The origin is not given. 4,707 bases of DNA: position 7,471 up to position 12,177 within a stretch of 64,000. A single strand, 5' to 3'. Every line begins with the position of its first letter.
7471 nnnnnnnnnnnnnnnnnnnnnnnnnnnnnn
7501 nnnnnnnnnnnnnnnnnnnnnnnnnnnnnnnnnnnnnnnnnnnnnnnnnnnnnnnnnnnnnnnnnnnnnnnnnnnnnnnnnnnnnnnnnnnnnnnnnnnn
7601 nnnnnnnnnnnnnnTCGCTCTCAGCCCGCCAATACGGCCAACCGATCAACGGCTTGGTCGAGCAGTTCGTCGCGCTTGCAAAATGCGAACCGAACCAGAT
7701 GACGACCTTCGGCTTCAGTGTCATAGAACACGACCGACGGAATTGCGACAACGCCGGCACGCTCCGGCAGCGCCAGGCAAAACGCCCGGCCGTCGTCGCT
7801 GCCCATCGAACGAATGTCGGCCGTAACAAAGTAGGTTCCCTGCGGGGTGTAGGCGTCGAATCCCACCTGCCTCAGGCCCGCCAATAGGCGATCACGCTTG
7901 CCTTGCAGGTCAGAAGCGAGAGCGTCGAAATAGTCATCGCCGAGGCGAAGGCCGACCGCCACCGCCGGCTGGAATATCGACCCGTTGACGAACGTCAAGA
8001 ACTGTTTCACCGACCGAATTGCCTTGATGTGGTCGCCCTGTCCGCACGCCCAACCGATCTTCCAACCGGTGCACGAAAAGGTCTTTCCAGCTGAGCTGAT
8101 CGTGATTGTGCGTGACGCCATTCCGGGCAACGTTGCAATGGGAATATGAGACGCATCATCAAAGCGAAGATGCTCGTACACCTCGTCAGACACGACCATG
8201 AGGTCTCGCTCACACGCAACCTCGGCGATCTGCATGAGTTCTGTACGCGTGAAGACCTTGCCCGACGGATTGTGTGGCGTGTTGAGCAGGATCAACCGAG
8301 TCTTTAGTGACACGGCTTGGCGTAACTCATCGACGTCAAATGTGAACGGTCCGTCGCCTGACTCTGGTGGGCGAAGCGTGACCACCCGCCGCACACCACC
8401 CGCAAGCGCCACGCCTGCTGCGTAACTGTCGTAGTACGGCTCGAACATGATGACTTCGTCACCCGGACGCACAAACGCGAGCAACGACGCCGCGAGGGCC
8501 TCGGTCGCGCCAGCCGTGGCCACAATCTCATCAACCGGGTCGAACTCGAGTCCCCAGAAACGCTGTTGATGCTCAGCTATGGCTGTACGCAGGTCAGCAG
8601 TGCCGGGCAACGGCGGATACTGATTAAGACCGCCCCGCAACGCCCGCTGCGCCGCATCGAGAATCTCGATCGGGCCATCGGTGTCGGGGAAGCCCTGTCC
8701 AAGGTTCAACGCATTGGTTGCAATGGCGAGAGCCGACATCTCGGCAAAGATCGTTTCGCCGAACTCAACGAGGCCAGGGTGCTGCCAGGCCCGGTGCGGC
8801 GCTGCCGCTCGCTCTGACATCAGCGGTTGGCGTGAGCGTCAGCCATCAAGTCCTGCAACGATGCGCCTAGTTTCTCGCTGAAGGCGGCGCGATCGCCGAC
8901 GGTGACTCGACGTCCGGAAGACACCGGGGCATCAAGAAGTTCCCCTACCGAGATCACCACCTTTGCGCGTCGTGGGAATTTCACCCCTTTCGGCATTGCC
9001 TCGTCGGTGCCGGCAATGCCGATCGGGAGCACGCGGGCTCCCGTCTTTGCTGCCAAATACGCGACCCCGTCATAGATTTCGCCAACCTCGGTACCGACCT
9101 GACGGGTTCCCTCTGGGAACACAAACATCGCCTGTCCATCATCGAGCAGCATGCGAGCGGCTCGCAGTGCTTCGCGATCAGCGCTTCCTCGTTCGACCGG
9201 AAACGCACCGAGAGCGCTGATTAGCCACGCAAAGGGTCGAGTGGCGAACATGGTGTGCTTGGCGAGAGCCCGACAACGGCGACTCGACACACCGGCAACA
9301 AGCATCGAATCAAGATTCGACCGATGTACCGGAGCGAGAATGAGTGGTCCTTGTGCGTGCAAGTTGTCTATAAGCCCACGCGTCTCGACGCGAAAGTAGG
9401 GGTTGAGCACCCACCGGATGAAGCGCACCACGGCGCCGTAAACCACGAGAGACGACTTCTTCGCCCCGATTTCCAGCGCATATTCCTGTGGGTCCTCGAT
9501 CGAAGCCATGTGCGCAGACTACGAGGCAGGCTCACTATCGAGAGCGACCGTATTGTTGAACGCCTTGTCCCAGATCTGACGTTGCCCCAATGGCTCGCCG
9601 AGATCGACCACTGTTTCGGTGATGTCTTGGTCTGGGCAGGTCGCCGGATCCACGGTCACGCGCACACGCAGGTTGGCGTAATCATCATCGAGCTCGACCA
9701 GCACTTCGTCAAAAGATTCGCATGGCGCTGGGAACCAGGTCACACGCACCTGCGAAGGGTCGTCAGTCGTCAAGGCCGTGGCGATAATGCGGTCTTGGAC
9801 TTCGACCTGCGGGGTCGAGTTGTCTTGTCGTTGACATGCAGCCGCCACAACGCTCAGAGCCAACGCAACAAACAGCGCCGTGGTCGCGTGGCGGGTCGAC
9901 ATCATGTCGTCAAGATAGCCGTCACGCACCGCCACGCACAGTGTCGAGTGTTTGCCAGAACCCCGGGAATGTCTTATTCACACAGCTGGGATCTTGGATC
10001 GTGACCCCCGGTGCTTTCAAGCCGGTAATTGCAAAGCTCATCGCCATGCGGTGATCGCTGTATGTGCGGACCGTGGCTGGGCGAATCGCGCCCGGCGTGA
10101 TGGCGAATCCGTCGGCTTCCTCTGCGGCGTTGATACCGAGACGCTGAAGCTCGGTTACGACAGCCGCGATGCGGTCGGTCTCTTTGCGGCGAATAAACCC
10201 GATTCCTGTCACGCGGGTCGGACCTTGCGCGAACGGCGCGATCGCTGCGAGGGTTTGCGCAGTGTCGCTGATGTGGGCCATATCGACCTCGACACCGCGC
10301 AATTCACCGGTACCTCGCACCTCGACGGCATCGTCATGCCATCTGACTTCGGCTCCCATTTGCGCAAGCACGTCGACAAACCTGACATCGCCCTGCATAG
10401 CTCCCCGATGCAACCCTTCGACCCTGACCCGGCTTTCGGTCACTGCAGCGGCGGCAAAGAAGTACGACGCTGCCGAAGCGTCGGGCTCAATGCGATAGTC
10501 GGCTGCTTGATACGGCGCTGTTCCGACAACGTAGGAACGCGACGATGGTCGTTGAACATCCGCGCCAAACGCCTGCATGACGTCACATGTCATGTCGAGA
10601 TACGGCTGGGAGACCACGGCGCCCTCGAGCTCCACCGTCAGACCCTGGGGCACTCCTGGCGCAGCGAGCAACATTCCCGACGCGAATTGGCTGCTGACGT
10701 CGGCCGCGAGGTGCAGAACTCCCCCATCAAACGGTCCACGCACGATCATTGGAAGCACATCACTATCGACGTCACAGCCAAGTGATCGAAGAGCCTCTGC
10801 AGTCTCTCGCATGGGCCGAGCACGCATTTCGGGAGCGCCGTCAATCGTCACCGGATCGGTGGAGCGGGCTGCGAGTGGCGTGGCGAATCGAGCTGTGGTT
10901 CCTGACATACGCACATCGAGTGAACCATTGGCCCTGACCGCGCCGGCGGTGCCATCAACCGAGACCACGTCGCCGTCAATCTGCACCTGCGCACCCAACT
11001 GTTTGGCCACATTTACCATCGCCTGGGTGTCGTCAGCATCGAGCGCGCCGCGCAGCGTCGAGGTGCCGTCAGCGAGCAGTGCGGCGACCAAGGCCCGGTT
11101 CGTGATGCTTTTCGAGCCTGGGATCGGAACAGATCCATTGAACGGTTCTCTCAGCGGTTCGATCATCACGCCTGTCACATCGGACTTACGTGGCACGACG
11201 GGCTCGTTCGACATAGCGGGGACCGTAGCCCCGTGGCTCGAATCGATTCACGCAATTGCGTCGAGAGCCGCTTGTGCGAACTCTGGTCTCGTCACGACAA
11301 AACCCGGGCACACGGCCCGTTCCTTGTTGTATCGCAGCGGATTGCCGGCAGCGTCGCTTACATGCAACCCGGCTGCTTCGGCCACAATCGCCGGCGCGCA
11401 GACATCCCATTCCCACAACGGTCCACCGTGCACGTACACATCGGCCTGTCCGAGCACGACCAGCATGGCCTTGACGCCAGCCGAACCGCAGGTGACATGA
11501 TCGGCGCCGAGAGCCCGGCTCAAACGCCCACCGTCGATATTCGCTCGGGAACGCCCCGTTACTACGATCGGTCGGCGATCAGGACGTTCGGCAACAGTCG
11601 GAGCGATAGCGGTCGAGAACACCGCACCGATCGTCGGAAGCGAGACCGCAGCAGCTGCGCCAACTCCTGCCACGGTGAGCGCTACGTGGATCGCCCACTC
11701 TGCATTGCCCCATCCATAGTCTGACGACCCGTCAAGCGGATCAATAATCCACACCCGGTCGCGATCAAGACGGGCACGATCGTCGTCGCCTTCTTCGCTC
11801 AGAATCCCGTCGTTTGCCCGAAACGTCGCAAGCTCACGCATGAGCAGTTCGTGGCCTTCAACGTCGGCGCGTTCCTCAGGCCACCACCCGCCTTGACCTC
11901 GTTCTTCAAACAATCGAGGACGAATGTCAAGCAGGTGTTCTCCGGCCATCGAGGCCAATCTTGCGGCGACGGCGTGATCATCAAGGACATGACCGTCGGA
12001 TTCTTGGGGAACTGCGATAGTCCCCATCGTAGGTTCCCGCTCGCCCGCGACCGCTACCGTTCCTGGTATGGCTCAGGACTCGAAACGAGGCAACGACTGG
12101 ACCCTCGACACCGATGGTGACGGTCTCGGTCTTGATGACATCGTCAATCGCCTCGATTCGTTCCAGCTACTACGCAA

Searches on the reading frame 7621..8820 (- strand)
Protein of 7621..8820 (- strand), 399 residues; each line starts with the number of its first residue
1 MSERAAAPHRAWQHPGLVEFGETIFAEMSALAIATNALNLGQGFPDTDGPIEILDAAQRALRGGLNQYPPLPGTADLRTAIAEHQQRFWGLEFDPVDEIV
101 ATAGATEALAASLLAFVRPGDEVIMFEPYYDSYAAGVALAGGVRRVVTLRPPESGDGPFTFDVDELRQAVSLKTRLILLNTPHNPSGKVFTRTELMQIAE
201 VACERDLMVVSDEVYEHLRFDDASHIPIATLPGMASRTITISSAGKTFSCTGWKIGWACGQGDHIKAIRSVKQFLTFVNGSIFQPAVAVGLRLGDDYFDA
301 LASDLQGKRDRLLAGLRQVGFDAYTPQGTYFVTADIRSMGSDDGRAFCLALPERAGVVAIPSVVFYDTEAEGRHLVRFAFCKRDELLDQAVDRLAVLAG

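Call 22: search_protein_families(library=pfam, proteins=[window:7621-8820:-], max_evalue=0.00001)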
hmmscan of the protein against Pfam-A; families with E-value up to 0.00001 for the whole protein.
window:7621-8820:- (399 aa): 1 family
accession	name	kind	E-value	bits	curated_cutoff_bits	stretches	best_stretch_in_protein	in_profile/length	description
PF00155.27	Aminotran_1_2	-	1.7e-59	202.3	19.7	1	36-394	2-361/361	Aminotransferase class I and II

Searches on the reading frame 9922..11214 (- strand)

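Call 22: search_protein_families(library=pfam, proteins=[window:9922-11214:-], max_evalue=0.00001)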
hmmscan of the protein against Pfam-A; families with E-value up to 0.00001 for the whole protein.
window:9922-11214:- (430 aa): 1 family
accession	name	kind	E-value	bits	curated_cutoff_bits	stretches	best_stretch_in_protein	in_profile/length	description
PF00275.25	EPSP_synthase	-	4e-117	391.9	22.8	1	24-423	6-417/417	EPSP synthase (3-phosphoshikimate 1-carboxyvinyltransferase)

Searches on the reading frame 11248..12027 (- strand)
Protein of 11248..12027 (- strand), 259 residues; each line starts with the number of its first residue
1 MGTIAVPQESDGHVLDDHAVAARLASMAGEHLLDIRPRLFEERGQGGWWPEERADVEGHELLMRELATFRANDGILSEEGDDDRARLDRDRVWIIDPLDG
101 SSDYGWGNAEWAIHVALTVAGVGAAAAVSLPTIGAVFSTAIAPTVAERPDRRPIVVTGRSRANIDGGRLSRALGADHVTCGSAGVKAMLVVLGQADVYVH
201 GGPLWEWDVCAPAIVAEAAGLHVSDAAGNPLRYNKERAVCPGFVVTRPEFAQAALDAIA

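Call 23: search_protein_families(library=pfam, proteins=[window:11248-12027:-], max_evalue=0.00001)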
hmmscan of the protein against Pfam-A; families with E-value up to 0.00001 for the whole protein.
window:11248-12027:- (259 aa): 1 family
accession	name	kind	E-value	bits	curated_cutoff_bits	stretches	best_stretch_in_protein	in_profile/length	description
PF00459.30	Inositol_P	-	5.9e-30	105.1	27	1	23-242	11-254/271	Inositol monophosphatase family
